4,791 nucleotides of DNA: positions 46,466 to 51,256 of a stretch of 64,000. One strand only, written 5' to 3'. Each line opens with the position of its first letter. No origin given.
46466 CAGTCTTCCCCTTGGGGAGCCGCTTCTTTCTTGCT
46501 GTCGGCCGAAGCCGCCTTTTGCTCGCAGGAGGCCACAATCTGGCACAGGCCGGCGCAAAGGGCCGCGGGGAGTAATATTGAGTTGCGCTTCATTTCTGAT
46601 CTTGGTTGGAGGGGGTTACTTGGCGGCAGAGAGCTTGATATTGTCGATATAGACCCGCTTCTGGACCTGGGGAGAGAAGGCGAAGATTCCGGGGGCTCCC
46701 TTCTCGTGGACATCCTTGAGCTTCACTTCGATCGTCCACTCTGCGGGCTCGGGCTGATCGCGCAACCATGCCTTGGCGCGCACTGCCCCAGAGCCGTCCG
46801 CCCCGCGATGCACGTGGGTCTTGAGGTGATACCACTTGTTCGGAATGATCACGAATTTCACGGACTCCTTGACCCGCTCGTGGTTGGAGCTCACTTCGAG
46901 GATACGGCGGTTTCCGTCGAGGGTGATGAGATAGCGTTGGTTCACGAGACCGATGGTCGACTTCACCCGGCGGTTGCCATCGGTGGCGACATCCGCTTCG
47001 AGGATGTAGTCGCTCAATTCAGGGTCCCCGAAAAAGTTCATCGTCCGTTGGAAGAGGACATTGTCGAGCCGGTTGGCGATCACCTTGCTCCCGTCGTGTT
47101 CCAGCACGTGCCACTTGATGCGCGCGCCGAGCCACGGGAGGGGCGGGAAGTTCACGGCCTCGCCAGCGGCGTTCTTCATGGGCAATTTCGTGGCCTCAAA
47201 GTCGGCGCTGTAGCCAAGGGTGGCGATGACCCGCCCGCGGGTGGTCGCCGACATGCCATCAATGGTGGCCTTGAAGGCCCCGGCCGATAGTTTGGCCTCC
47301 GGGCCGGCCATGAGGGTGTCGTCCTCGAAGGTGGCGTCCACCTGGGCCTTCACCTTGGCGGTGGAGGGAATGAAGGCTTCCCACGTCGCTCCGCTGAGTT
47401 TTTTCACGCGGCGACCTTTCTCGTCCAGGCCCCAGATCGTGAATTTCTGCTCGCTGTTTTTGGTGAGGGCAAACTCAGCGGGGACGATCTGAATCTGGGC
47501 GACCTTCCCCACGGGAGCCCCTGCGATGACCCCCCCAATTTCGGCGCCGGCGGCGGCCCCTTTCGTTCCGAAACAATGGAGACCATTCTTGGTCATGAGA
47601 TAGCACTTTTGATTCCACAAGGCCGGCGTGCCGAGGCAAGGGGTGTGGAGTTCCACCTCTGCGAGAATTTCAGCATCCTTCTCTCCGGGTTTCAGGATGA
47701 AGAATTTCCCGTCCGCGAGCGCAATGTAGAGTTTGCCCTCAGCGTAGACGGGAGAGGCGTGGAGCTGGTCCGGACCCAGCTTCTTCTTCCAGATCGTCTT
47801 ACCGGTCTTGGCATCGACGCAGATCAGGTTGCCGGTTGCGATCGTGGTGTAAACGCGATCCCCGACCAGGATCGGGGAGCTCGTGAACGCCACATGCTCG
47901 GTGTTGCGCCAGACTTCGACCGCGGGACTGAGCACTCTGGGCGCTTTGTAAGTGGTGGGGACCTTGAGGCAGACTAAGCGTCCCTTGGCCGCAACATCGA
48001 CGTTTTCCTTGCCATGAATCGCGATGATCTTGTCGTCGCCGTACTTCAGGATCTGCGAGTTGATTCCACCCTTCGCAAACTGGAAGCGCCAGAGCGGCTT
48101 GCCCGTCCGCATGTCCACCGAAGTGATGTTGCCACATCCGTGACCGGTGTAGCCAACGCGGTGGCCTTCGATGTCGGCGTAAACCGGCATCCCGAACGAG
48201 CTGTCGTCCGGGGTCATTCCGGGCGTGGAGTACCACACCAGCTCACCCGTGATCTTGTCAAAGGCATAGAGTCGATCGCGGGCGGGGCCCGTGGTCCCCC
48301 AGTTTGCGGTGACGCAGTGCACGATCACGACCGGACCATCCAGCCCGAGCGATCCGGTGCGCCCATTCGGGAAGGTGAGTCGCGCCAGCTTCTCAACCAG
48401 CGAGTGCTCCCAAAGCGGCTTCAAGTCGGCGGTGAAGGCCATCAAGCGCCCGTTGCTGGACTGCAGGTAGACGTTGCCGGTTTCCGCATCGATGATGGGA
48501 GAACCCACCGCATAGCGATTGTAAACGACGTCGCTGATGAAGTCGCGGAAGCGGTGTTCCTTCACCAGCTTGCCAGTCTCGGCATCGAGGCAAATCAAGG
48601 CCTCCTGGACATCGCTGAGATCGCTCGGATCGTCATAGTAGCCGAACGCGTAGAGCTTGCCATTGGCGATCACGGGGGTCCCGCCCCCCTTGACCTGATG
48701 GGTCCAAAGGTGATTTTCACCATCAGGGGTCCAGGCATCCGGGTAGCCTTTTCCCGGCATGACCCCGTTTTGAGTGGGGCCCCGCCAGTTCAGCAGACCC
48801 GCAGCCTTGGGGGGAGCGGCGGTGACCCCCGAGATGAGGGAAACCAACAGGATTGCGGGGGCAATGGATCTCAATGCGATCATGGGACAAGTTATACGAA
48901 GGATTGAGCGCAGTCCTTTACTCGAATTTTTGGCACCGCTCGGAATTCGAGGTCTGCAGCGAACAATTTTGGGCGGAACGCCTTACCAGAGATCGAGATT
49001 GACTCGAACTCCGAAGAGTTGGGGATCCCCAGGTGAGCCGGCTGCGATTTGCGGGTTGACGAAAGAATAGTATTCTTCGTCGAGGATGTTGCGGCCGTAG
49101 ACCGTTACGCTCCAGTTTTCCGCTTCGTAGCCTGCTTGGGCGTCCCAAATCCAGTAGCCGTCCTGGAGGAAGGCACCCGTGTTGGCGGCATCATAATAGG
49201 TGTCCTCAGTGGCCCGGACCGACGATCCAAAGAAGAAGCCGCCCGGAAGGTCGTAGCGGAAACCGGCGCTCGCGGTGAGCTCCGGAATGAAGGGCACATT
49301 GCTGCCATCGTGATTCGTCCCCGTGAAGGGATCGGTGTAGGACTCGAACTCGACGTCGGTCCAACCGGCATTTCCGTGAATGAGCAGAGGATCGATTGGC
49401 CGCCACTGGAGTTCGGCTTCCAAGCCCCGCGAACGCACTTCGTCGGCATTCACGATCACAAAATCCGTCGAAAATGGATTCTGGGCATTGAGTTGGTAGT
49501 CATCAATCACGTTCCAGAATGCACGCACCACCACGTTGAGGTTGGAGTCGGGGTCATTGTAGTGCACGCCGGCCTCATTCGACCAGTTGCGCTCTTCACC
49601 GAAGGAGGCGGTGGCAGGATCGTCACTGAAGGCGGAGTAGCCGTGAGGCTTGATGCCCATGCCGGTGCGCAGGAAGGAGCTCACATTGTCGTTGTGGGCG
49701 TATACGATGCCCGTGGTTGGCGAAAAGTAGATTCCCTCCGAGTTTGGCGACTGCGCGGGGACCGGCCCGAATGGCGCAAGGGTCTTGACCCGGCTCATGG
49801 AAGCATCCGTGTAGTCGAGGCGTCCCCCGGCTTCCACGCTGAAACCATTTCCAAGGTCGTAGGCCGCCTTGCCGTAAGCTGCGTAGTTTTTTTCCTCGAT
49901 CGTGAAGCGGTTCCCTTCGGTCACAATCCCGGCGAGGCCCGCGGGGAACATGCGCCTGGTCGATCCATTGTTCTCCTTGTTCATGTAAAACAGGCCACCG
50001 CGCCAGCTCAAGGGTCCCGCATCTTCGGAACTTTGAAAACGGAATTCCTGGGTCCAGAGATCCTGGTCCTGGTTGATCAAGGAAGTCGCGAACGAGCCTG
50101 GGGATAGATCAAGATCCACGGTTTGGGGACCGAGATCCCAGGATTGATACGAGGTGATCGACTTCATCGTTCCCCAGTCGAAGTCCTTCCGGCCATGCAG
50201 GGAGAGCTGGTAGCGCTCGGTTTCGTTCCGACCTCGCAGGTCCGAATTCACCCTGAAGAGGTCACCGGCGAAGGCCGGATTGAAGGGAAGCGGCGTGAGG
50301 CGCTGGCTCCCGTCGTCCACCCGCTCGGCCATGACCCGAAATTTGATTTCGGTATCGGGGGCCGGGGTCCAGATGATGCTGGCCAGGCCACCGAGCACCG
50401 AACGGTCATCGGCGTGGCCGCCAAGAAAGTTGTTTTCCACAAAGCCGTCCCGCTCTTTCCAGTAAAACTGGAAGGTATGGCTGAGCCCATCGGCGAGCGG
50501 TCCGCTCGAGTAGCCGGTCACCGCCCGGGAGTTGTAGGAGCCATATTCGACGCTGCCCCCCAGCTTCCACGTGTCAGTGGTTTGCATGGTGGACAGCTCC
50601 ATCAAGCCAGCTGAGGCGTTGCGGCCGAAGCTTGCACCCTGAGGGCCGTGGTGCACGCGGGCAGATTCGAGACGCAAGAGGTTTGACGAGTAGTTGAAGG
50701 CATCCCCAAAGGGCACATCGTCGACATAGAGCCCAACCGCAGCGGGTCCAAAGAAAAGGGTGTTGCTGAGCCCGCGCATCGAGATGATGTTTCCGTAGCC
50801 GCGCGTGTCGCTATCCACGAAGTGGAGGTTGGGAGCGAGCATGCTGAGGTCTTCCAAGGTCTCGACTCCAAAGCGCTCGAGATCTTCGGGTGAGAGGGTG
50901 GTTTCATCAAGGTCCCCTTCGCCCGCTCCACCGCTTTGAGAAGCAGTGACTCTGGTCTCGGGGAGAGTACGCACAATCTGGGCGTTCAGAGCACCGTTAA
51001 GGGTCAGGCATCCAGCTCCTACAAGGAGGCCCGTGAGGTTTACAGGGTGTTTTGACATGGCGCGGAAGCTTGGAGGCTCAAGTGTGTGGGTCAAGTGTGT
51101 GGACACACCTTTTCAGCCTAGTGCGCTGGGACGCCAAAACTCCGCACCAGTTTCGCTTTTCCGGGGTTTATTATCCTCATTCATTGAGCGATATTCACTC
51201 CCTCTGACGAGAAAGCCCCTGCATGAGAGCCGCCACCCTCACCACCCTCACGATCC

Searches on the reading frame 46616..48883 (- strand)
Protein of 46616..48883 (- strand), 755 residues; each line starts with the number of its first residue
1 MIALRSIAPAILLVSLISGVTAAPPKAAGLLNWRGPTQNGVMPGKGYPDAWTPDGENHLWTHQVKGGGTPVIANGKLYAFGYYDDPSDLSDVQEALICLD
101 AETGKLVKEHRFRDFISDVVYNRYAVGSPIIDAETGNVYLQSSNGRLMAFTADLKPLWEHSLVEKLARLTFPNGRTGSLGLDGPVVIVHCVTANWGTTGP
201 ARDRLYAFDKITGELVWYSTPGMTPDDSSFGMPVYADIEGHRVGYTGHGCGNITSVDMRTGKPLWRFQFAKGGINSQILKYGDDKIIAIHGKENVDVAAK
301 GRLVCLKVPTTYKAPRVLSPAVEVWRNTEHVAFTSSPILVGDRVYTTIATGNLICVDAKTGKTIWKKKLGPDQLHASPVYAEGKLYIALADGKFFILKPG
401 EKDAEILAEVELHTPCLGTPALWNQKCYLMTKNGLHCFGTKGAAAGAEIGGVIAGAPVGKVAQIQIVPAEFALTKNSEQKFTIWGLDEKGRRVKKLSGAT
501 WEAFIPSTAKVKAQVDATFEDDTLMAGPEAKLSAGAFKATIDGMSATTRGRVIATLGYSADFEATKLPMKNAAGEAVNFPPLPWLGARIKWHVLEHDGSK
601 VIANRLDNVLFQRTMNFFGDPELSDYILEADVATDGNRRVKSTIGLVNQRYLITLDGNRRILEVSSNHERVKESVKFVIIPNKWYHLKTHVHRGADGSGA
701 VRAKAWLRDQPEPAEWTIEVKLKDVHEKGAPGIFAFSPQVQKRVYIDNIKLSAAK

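Call 4: search_protein_families(library=pfam, proteins=[window:46616-48883:-], max_evalue=0.01)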
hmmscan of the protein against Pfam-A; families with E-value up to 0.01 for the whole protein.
window:46616-48883:- (755 aa): 3 families
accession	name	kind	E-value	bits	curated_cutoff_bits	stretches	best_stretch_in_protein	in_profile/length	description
PF13360.13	PQQ_2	-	2.5e-22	80.1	27.6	3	323-394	15-85/233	Outer membrane protein assembly factor BamB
PF13570.13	Beta-prop_ACSF4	-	6.7e-14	52.5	133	1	325-442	85-204/329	Beta-alanine-activating enzyme, beta-propeller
PF01011.28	PQQ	-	4e-11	42.8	26.7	1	327-371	43-87/595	Glucose/ethanol/alcohol dehydrogenase, beta-propeller domain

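Call 6: search_protein_families(library=ncbifam, proteins=[window:46616-48883:-], max_evalue=0.01)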
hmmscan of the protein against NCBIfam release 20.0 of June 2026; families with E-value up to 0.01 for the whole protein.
window:46616-48883:- (755 aa): 6 families
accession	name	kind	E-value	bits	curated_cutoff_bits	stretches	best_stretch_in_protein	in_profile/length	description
TIGR03300.1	assembly_YfgL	equivalog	1.8e-13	49.9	285.2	1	202-434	154-371/377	outer membrane protein assembly factor BamB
TIGR03075.1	PQQ_enz_alc_DH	subfamily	8.2e-10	37.9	480.05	1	323-392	456-527/530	PQQ-dependent dehydrogenase, methanol/ethanol family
NF008351.0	PRK11138.1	equivalog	2e-09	36.5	423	1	335-422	250-333/394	outer membrane protein assembly factor BamB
TIGR04528.1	acido_non_PQQ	subfamily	1.1e-08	34.3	650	1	341-393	433-486/493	acido-empty-quinoprotein group A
NF041516.1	PA2928_fam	subfamily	8.6e-08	31.9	70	1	353-393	71-111/376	PA2928 family protein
TIGR03074.1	PQQ_membr_DH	subfamily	6.6e-05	20.9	832.65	1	327-368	199-240/783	membrane-bound PQQ-dependent dehydrogenase, glucose/quinate/shikimate family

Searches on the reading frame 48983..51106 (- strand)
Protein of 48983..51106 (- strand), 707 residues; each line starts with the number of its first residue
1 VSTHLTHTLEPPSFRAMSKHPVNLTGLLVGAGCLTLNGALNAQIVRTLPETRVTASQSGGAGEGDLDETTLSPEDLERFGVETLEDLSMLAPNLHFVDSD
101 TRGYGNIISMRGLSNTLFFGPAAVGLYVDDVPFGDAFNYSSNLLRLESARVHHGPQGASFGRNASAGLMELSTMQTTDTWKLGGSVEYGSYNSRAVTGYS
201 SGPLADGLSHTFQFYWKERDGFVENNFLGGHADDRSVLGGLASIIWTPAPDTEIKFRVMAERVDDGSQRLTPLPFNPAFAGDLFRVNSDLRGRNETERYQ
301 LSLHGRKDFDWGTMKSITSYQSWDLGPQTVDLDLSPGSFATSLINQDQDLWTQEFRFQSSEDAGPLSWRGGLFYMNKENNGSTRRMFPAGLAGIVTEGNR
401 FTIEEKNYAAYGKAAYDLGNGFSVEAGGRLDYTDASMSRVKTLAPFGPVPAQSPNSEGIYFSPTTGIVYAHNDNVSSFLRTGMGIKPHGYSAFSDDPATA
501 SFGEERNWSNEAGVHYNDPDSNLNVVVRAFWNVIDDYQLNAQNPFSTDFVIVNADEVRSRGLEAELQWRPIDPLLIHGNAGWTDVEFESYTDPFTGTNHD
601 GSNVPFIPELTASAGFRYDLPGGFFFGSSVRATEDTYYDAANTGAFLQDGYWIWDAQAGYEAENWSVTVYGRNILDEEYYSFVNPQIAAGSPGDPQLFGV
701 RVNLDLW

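Call 4: search_protein_families(library=pfam, proteins=[window:48983-51106:-], max_evalue=0.01)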
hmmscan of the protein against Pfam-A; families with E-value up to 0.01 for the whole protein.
window:48983-51106:- (707 aa): 3 families
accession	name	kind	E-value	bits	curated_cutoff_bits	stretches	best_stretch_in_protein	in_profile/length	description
PF00593.30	TonB_dep_Rec_b-barrel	-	1.6e-39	137.5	27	1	275-674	34-436/436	TonB dependent receptor-like, beta-barrel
PF07715.20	Plug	-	4.3e-10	40.5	23.9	1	69-167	10-106/107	TonB-dependent Receptor Plug Domain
PF14905.12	OMP_b-brl_3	-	1.2e-06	28.3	27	1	397-439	104-145/408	Outer membrane protein beta-barrel family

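Call 6: search_protein_families(library=ncbifam, proteins=[window:48983-51106:-], max_evalue=0.01)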
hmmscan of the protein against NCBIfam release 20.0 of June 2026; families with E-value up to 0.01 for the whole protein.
window:48983-51106:- (707 aa): 9 families
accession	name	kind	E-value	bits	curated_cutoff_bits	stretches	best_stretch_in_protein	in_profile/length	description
TIGR01783.1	TonB-siderophor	subfamily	2e-37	129.2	223.5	2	457-703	404-646/649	TonB-dependent siderophore receptor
TIGR01786.1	TonB-hemlactrns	subfamily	7.6e-12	44.4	323.75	1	346-681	326-688/719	TonB-dependent hemoglobin/transferrin/lactoferrin family receptor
NF010651.0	PRK14050.1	equivalog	1.6e-11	43.1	884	1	408-681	452-706/730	TonB-dependent siderophore receptor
TIGR01785.1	TonB-hemin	subfamily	1e-10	40.7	316.85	1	69-683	23-658/677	TonB-dependent heme/hemoglobin receptor family protein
NF041535.1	TonB_rec_PqqU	equivalog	1.9e-10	39.7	1200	2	108-207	61-163/676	TonB-dependent receptor PqqU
NF053590.1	TonB_dep_TOL0244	equivalog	4.6e-10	38.7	645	1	518-685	427-586/604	TOL_0244 family TonB-dependent receptor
NF007349.0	PRK09840.1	equivalog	5.4e-09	34.6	686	2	448-703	502-757/760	catecholate siderophore receptor Fiu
NF049946.1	TonB_dep_CU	exception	1.3e-08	33.6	700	1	498-704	487-680/683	TonB-dependent receptor, CU motif-type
NF007465.0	PRK10044.1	equivalog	2.5e-08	32.6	803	1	424-680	459-701/726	ferrichrome porin FhuA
